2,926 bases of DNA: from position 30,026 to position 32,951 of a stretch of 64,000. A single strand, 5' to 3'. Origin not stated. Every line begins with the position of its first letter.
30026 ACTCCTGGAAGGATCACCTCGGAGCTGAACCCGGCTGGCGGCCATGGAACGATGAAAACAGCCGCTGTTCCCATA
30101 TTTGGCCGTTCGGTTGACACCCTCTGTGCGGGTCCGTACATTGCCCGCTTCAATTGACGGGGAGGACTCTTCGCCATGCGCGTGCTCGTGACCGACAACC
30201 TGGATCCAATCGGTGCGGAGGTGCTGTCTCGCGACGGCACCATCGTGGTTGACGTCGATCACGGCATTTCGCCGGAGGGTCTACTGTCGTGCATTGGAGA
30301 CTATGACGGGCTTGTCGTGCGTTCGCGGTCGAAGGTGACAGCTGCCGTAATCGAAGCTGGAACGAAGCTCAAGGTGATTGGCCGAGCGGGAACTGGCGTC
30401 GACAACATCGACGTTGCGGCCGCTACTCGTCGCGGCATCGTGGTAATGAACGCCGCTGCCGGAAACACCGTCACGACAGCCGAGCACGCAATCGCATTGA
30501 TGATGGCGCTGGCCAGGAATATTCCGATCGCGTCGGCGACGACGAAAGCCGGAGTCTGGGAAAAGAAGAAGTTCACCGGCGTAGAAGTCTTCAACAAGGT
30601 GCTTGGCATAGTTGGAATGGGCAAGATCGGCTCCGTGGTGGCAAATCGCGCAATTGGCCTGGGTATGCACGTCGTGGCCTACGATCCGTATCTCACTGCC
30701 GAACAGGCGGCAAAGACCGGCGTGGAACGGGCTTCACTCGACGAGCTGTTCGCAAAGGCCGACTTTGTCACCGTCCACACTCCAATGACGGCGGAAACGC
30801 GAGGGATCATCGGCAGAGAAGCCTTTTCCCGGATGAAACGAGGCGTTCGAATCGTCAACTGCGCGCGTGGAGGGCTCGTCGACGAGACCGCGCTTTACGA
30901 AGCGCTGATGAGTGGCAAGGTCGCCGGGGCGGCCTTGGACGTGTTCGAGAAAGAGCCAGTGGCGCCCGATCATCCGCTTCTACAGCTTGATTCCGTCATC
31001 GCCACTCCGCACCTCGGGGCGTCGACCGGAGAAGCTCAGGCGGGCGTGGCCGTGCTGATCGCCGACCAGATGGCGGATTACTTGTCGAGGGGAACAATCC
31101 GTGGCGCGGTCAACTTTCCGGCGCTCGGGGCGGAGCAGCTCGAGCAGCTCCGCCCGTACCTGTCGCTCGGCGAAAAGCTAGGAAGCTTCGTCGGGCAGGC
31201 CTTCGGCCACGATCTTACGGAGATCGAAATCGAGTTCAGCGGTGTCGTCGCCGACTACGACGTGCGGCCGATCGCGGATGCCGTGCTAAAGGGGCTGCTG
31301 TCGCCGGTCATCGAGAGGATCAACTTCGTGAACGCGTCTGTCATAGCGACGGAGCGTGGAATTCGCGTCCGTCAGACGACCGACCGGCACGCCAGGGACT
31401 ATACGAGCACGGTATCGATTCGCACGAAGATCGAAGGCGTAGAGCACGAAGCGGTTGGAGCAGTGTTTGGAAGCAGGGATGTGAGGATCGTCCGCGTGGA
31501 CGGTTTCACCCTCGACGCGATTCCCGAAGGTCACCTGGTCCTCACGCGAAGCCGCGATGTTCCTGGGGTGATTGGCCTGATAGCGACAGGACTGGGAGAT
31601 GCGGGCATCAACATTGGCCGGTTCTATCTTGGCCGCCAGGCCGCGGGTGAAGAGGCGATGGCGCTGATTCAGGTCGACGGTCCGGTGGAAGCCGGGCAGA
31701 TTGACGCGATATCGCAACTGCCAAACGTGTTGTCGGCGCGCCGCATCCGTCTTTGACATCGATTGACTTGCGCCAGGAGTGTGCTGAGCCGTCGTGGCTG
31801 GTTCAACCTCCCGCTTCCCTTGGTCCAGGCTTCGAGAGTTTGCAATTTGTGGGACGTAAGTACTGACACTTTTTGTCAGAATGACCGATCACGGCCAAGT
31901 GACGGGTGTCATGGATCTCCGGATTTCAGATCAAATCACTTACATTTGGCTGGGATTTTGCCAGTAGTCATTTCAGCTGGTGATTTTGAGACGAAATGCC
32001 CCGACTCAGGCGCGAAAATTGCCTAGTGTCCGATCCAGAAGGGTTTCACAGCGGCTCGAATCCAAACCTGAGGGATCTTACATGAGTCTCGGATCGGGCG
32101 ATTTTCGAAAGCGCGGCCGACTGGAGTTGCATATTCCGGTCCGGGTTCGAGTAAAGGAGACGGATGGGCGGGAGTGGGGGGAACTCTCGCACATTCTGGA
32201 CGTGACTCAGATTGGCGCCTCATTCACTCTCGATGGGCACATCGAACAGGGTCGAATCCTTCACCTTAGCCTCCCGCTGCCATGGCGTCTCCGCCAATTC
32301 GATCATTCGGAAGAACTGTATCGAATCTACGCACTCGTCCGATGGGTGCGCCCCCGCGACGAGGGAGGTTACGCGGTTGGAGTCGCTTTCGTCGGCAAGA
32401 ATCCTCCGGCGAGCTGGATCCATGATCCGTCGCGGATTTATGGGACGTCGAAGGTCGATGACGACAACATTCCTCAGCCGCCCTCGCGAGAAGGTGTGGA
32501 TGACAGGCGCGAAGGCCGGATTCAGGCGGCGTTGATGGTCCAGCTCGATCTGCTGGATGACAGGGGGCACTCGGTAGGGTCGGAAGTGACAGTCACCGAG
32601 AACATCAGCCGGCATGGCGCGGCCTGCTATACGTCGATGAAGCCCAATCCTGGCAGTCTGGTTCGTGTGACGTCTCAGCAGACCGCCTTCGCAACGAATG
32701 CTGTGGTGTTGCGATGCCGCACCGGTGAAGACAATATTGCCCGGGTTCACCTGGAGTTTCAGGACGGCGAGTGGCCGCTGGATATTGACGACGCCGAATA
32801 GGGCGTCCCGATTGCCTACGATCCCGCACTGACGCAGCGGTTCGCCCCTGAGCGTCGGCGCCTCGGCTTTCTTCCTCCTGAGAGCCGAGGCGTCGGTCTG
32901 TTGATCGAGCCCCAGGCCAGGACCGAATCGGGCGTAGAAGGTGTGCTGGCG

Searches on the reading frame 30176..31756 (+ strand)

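Call 68: search_protein_families(library=pfam, proteins=[window:30176-31756:+], max_evalue=0.01)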
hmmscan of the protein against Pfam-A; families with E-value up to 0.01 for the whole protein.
window:30176-31756:+ (526 aa): 6 families
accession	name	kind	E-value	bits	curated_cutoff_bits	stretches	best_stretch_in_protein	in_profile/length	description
PF02826.25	2-Hacid_dh_C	-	7e-65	218.2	25.1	1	106-281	1-178/178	D-isomer specific 2-hydroxyacid dehydrogenase, NAD binding domain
PF19304.4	PGDH_inter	-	1.1e-32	113.1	27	1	324-441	1-118/119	D-3-phosphoglycerate dehydrogenase intervening domain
PF00389.36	2-Hacid_dh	-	2.6e-32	111.7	24.6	1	3-313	1-134/134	D-isomer specific 2-hydroxyacid dehydrogenase, catalytic domain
PF03446.21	NAD_binding_2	-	0.0003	21.3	21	1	143-242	2-105/161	NAD binding domain of 6-phosphogluconate dehydrogenase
PF01842.31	ACT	-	0.0066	16.7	27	1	454-503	2-52/66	ACT domain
PF07991.19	KARI_N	-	0.0074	16.3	20.6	0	140-221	4-86/165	Acetohydroxy acid isomeroreductase, NADPH-binding domain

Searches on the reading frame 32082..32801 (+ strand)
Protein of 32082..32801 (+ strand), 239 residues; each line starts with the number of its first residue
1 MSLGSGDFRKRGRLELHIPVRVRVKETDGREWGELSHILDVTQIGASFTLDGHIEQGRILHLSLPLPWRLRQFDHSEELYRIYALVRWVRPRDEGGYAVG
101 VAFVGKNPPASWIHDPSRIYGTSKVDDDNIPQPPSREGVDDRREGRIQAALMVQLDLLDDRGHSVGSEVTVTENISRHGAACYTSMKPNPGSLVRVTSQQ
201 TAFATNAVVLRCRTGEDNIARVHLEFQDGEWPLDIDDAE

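Call 68: search_protein_families(library=pfam, proteins=[window:32082-32801:+], max_evalue=0.01)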
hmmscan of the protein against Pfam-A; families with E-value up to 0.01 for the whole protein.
window:32082-32801:+ (239 aa): 1 family
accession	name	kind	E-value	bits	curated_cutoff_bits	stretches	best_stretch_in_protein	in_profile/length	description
PF07238.19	PilZ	-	4.8e-16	59.4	22.5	2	141-228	2-87/102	PilZ domain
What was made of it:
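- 32082..32801 (+): Tandem PilZ-domain protein gene (239 aa) downstream of the second promoter. Its ribosome-binding region CCUGAGGG (32067-32074) is complementary to the RNA loop CUCCUCAGG over 8 bp, including one G-U. Pfam PilZ 4.8e-16 with two stretches (call 68).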

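Call 73: search_protein_families(library=ncbifam, proteins=[window:32082-32801:+], max_evalue=0.00001)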
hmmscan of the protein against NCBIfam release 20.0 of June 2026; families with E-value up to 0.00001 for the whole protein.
window:32082-32801:+ (239 aa): 0 families
